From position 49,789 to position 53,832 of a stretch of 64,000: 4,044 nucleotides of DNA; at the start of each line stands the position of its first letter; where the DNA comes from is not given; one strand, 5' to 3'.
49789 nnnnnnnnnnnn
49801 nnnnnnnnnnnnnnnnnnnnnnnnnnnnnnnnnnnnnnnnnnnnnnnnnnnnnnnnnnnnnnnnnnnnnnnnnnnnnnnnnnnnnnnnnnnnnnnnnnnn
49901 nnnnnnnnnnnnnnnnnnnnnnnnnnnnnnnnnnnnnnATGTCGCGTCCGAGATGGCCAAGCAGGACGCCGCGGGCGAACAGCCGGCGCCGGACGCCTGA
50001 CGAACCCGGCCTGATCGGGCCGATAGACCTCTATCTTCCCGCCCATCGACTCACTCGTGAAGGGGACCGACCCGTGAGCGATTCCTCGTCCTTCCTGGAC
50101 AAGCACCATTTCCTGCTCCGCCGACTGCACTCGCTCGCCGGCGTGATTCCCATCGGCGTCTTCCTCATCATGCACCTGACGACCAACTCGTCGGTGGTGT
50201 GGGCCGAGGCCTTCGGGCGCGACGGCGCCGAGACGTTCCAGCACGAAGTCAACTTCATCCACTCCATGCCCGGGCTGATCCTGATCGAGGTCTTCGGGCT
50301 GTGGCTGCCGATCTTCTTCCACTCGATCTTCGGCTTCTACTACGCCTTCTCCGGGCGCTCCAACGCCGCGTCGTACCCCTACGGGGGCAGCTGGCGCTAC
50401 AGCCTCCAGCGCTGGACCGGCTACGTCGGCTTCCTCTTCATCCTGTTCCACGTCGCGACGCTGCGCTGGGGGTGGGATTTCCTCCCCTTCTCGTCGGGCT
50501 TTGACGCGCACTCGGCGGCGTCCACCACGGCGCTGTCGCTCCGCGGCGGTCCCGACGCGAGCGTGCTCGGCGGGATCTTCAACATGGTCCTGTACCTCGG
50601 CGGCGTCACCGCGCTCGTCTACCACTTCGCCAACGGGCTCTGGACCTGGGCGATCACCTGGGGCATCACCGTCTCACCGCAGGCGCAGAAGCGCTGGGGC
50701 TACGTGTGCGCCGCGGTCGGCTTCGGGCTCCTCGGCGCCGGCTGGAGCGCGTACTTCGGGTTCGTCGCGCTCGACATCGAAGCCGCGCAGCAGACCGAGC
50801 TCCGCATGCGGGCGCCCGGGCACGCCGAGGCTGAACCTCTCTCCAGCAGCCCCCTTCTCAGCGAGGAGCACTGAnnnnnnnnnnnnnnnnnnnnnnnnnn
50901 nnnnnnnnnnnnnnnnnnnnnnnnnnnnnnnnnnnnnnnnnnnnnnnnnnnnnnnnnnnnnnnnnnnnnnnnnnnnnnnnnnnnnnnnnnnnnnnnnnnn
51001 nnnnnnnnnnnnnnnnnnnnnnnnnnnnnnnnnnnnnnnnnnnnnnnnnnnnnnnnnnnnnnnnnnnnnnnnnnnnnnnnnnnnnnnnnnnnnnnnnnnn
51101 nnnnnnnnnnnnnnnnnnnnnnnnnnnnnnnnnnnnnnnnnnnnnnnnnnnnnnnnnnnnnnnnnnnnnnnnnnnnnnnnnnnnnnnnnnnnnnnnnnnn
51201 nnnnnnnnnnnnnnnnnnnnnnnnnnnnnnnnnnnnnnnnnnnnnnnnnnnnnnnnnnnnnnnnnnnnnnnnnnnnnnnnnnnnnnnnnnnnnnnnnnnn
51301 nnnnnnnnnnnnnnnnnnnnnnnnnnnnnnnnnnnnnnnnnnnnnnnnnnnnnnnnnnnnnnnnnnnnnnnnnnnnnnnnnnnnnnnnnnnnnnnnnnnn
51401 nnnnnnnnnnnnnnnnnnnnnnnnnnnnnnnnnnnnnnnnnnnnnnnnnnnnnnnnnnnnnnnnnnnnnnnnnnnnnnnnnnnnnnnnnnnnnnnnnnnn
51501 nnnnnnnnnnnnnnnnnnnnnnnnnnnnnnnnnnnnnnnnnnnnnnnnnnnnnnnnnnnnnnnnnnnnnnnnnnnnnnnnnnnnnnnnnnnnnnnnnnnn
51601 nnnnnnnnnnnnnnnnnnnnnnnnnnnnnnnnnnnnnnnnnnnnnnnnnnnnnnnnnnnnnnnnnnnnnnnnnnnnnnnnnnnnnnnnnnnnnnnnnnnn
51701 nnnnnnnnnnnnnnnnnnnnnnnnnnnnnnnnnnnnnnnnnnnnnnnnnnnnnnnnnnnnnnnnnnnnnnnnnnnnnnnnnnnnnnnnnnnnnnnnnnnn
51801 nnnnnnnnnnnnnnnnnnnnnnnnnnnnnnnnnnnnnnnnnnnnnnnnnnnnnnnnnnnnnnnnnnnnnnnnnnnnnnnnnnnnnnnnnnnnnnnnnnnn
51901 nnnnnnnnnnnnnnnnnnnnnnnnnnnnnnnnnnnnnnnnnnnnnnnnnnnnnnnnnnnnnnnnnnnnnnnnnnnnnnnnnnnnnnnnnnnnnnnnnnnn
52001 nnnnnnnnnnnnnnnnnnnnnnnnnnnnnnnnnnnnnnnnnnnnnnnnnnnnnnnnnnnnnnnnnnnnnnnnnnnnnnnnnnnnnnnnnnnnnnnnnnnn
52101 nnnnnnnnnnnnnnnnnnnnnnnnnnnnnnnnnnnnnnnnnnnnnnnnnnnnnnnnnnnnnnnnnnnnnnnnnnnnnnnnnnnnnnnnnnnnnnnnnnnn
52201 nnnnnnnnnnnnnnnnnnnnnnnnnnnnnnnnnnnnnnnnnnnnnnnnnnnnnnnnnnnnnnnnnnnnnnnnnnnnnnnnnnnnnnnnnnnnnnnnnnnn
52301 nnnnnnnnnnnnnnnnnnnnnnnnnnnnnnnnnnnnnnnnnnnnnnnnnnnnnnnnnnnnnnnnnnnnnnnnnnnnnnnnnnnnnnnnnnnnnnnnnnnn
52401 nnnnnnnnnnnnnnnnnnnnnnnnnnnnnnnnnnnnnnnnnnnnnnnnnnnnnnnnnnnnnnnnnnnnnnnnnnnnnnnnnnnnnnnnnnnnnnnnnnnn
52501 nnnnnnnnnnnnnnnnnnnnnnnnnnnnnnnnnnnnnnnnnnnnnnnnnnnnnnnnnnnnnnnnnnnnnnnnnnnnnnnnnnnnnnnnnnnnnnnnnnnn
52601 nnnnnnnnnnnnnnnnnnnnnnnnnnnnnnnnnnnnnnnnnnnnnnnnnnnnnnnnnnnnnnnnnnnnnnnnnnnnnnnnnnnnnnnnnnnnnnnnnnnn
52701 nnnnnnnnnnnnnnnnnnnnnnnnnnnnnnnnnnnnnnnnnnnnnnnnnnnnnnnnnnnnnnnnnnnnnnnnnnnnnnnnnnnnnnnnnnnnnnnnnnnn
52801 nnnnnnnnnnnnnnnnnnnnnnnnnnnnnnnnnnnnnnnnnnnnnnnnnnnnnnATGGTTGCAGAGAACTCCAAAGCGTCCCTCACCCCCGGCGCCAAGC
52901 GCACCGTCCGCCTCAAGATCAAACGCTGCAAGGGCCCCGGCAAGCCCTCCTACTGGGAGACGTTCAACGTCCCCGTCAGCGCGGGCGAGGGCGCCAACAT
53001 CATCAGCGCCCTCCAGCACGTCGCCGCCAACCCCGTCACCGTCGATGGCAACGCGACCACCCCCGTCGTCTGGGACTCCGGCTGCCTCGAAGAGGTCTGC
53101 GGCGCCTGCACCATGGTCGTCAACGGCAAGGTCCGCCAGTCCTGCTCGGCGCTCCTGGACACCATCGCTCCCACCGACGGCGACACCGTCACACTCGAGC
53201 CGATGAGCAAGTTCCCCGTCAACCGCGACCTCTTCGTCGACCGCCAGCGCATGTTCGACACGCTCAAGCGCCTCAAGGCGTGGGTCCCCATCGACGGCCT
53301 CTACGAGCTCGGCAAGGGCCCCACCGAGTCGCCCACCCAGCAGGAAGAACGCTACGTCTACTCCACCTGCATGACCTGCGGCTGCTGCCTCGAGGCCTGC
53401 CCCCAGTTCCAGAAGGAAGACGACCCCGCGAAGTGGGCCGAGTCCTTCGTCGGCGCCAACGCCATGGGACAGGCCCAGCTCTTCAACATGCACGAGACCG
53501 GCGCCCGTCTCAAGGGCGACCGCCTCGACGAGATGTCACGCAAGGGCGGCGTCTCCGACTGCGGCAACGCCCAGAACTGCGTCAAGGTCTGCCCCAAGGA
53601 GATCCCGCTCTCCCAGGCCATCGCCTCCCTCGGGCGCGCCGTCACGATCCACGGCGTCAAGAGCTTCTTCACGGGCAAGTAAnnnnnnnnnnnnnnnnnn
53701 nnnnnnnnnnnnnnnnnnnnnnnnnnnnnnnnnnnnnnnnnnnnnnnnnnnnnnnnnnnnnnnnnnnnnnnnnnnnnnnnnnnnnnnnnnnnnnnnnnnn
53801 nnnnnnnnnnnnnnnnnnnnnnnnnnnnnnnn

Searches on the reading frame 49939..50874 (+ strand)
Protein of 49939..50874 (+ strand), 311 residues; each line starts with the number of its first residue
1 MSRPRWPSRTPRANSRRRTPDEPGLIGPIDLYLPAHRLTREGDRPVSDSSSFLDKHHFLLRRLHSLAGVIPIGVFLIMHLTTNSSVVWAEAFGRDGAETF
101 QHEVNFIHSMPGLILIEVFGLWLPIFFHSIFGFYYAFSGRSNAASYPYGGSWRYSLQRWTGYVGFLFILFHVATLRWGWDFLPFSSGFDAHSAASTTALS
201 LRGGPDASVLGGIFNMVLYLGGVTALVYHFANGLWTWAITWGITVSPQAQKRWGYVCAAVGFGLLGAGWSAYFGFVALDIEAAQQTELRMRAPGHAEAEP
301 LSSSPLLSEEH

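Call 48: search_protein_families(library=pfam, proteins=[window:49939-50874:+], max_evalue=0.00001)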
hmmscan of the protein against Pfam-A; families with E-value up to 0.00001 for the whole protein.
window:49939-50874:+ (311 aa): 1 family
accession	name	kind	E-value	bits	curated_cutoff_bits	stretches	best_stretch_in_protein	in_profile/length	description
PF01127.27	Sdh_cyt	-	1.1e-06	29.2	25.8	0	150-262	19-116/122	Succinate dehydrogenase/Fumarate reductase transmembrane subunit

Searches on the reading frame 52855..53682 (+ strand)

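Call 14: search_protein_families(library=pfam, proteins=[window:52855-53682:+], max_evalue=0.01)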
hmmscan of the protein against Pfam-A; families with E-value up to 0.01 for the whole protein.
window:52855-53682:+ (275 aa): 7 families
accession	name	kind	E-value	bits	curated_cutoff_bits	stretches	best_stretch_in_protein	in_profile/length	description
PF13085.11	Fer2_3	-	1.3e-25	89.9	27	1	20-134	2-106/107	2Fe-2S iron-sulfur cluster binding domain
PF13183.11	Fer4_8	-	1.4e-06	29.2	27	1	170-250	3-68/68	4Fe-4S dicluster domain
PF13534.11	Fer4_17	-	1.7e-06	28.9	22.2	1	172-250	2-60/61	4Fe-4S dicluster domain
PF12838.12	Fer4_7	-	3.4e-06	27.9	27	1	162-184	28-50/52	4Fe-4S dicluster domain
PF13237.11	Fer4_10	-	4.5e-06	26.9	25.5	1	158-183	28-53/53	4Fe-4S dicluster domain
PF13187.11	Fer4_9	-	1.2e-05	25.7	27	1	165-184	34-49/52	4Fe-4S dicluster domain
PF13746.11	Fer4_18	-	0.0039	17.8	27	0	221-252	46-77/114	4Fe-4S dicluster domain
